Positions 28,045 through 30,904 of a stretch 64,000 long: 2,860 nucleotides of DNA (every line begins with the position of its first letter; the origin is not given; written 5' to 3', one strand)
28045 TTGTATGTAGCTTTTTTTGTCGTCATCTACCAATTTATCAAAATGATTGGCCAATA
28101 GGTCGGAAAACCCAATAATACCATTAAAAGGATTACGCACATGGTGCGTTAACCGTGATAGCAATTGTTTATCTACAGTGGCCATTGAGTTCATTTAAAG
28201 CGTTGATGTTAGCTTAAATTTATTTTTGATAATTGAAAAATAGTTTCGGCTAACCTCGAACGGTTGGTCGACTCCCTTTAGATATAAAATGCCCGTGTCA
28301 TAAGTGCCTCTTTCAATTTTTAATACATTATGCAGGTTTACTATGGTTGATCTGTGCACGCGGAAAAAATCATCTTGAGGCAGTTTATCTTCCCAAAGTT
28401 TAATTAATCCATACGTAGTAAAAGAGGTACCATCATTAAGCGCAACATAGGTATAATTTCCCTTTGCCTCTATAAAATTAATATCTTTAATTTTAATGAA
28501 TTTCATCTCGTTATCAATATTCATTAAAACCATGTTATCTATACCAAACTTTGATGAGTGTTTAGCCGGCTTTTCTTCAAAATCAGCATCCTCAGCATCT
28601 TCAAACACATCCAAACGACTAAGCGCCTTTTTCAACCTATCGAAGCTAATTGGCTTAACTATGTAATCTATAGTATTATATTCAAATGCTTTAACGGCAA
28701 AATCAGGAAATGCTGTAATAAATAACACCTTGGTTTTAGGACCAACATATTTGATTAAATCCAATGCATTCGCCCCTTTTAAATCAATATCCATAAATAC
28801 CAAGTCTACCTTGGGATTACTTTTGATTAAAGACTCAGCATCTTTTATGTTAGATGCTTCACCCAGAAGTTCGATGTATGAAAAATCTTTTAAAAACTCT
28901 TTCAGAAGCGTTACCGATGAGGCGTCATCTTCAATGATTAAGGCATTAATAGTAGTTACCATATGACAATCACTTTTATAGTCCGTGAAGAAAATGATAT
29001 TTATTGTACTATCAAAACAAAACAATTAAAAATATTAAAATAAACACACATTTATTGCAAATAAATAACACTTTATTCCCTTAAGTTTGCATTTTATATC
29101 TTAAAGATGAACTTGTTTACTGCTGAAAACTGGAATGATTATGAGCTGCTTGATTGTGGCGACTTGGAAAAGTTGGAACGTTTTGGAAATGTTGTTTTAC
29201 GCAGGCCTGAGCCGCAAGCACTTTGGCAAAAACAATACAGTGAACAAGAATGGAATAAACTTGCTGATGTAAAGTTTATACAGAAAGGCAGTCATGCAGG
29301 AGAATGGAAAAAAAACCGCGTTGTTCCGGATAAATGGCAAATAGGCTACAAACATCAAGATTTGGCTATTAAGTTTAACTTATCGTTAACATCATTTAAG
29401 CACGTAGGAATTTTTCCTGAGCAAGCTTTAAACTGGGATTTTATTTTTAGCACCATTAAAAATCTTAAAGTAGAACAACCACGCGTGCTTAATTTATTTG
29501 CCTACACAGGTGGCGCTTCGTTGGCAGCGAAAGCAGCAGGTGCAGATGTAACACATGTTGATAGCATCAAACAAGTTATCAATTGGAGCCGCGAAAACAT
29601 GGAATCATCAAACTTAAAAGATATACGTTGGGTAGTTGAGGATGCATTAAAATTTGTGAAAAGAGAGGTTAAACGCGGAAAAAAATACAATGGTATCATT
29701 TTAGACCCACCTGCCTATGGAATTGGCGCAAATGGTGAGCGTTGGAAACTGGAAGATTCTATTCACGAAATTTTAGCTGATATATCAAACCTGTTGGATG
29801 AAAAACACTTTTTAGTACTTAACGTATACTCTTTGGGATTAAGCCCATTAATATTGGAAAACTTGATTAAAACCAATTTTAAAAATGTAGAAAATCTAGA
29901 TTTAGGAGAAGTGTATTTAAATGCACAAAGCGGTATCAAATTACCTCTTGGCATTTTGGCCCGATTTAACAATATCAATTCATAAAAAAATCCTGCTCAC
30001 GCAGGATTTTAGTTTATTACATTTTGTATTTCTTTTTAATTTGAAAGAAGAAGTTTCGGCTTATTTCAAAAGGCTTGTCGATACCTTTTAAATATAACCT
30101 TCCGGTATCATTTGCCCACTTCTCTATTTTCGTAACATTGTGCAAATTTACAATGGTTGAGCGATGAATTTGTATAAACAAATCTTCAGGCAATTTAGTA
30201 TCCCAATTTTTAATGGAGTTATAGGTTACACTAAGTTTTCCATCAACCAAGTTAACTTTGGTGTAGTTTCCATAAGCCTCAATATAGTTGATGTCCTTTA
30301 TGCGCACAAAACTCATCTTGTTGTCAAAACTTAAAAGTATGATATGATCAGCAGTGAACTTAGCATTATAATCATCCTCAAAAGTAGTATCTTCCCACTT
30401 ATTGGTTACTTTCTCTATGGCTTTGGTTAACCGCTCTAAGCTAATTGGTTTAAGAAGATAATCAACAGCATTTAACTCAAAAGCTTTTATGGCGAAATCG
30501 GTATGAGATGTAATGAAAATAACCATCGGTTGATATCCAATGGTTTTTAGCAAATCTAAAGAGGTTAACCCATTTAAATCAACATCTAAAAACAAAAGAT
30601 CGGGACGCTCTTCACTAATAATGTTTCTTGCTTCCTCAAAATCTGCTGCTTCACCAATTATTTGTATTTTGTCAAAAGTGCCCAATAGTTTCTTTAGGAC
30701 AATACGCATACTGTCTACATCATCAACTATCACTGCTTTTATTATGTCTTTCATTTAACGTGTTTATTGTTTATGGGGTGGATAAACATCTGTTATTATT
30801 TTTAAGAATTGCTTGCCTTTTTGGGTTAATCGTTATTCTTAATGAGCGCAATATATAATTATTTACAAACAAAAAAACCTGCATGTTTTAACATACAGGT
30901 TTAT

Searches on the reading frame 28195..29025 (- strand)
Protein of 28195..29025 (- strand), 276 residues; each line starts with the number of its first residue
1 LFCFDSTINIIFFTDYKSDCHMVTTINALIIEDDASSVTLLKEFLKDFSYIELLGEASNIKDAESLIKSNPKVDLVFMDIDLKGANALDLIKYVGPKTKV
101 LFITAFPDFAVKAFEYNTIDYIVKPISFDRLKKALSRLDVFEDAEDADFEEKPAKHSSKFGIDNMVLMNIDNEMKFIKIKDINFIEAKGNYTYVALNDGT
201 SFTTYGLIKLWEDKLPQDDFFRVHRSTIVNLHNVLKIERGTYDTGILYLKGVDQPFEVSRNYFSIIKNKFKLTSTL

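Call 3: search_protein_families(library=pfam, proteins=[window:28195-29025:-], max_evalue=1)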
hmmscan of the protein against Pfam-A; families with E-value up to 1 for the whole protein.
window:28195-29025:- (276 aa): 2 families
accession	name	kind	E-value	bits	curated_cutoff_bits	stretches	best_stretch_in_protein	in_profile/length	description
PF04397.21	LytTR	-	9.9e-22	77.4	22.6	1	173-270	2-97/98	LytTr DNA-binding domain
PF00072.30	Response_reg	-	9.2e-16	58.4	30.2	1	29-135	2-110/111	Response regulator receiver domain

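Call 4: search_protein_families(library=ncbifam, proteins=[window:28195-29025:-], max_evalue=1)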
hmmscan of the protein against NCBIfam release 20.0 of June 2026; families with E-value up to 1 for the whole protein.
window:28195-29025:- (276 aa): 48 families (the best 25 are shown)
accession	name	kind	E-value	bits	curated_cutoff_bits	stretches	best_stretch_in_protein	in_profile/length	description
NF008677.0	PRK11697.1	equivalog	1.5e-32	112.9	246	1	26-272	2-237/238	two-component system response regulator BtsR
NF010684.1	PRK14084.1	equivalog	5.6e-30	104.9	375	1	27-270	2-252/254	response regulator transcription factor LytR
NF007750.0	PRK10430.1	equivalog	1.6e-14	54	262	1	26-137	2-119/239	two-component system response regulator DcuR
NF007689.0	PRK10365.1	equivalog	6.5e-13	48.3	760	1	25-162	5-141/441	sigma-54-dependent response regulator transcription factor ZraR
TIGR02875.1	spore_0_A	equivalog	5.6e-08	32.4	200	1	26-158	3-140/262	sporulation transcription factor Spo0A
NF041946.1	LuxO_transreg_Vib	equivalog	6.3e-07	28.5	800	1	31-137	2-110/463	quorum-sensing sigma-54 dependent transcriptional regulator LuxO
NF008469.0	PRK11361.1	equivalog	6.3e-07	28.4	714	1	25-137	3-118/461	acetoacetate metabolism transcriptional regulator AtoC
NF006623.1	PRK09191.1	subfamily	1.7e-06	28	240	1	24-138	136-251/258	PhyR family response regulator anti-anti-sigma factor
TIGR01818.1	ntrC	equivalog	2.3e-06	26.7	558.6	1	29-137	2-112/463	nitrogen regulation protein NR(I)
NF049963.1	RespRegFlgRCampy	domain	2.9e-06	26.4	750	1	27-157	2-131/429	fla regulon two-component system response regulator FlgR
NF007467.0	PRK10046.1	equivalog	3.3e-06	26.8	264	1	23-138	2-121/226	two-component response regulator DpiA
TIGR01387.1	cztR_silR_copR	subfamily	6.4e-06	26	279.2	1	29-132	2-107/218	heavy metal response regulator transcription factor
NF047654.1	DiguCycDgcRLepto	equivalog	7.2e-06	25.1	500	1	28-126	5-107/295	diguanylate cyclase DgcR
NF033791.1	ActR_PrrA_rreg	equivalog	9.4e-06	25.7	250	1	28-138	4-116/173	ActR/PrrA/RegA family redox response regulator transcription factor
NF038297.2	hybrid_HK_HrmK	equivalog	1.1e-05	24.3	725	1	23-136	488-605/607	hybrid histidine kinase/response regulator HrmK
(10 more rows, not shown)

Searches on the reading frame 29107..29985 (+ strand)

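Call 3: search_protein_families(library=pfam, proteins=[window:29107-29985:+], max_evalue=1)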
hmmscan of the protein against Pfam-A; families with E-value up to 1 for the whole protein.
window:29107-29985:+ (292 aa): 9 families
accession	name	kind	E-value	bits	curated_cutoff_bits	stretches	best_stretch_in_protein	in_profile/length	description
PF10672.15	Methyltrans_SAM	-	1.7e-12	47.6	27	1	85-247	90-245/286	S-adenosylmethionine-dependent methyltransferase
PF03602.21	Cons_hypoth95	-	7.6e-09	35.9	24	1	113-202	32-122/182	Conserved hypothetical protein 95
PF05175.20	MTS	-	0.0015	18.6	23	1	126-204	34-109/170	Methyltransferase small domain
PF17126.11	RsmF_methylt_CI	-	0.0023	18.3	27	1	46-76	25-55/61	RsmF rRNA methyltransferase first C-terminal domain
PF00145.23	DNA_methylase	-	0.019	14.8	22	1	126-233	2-101/324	C-5 cytosine-specific DNA methylase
PF13649.12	Methyltransf_25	-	0.031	15.4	27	1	130-183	4-58/97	Methyltransferase domain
PF09445.16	Methyltransf_15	-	0.032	14.3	22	1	126-220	3-99/165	RNA cap guanine-N2 methyltransferase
PF13847.12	Methyltransf_31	-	0.12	12.5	27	1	136-202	16-83/145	Methyltransferase domain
PF03848.20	TehB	-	0.14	12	20.4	1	122-178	28-85/193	Tellurite resistance protein TehB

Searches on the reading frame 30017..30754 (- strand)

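Call 3: search_protein_families(library=pfam, proteins=[window:30017-30754:-], max_evalue=1)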
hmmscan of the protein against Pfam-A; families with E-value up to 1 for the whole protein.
window:30017-30754:- (245 aa): 4 families
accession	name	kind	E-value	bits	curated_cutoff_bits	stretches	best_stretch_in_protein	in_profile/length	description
PF04397.21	LytTR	-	3e-21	75.9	22.6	1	146-242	2-96/98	LytTr DNA-binding domain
PF00072.30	Response_reg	-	1.3e-19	70.8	30.2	1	8-114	2-111/111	Response regulator receiver domain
PF14549.12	P22_Cro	-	0.036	14.3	30.2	1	173-204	18-49/60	DNA-binding transcriptional regulator Cro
PF00625.27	Guanylate_kin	-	0.043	13.9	25.2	1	40-89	84-128/182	Guanylate kinase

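Call 4: search_protein_families(library=ncbifam, proteins=[window:30017-30754:-], max_evalue=1)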
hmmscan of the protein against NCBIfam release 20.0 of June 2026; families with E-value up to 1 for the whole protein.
window:30017-30754:- (245 aa): 72 families (the best 25 are shown)
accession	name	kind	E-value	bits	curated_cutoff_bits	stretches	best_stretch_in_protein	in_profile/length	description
NF008677.0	PRK11697.1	equivalog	3.6e-37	128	246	1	5-243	2-235/238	two-component system response regulator BtsR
NF010684.1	PRK14084.1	equivalog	4.2e-37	128.3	375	1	5-242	1-251/254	response regulator transcription factor LytR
TIGR02875.1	spore_0_A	equivalog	1.3e-14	54.1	200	1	5-121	3-126/262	sporulation transcription factor Spo0A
NF007935.0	PRK10651.1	equivalog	1.7e-13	50.3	250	1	5-117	7-124/216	two-component system response regulator NarL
NF001965.0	PRK00742.1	subfamily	2.7e-13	49.9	293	1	4-112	3-119/357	chemotaxis-specific protein-glutamate methyltransferase CheB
NF052445.1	RespRegMctR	equivalog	2.7e-11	43.3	300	1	5-118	2-120/205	two-component system response regulator MctR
TIGR01818.1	ntrC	equivalog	4.1e-11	42.3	558.6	1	8-123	2-120/463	nitrogen regulation protein NR(I)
NF047785.1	respo_reg_MadR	equivalog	5.3e-10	39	300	1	5-119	1-123/209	MadR family response regulator transcription factor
NF011896.0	PRK15369.1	equivalog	5.4e-10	39.2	242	1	5-119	4-123/211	two component system response regulator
NF007750.0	PRK10430.1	equivalog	5.6e-10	39.1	262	1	5-139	2-142/239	two-component system response regulator DcuR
NF008176.1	PRK10923.1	equivalog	6.8e-10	38.1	620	1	8-125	7-127/469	nitrogen regulation protein NR(I)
NF007708.0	PRK10403.1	equivalog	6.9e-10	38.7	343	1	6-118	8-125/215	nitrate/nitrite response regulator protein NarP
NF009206.0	PRK12555.1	subfamily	8.4e-10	38.1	342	1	6-105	2-107/340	chemotaxis-specific protein-glutamate methyltransferase CheB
NF006900.1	PRK09390.1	equivalog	1e-09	38.3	255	1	6-132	6-135/203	response regulator FixJ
NF045944.1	ResRegRpaBCyano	equivalog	3e-09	36.6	330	1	9-127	2-122/229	response regulator transcription factor RpaB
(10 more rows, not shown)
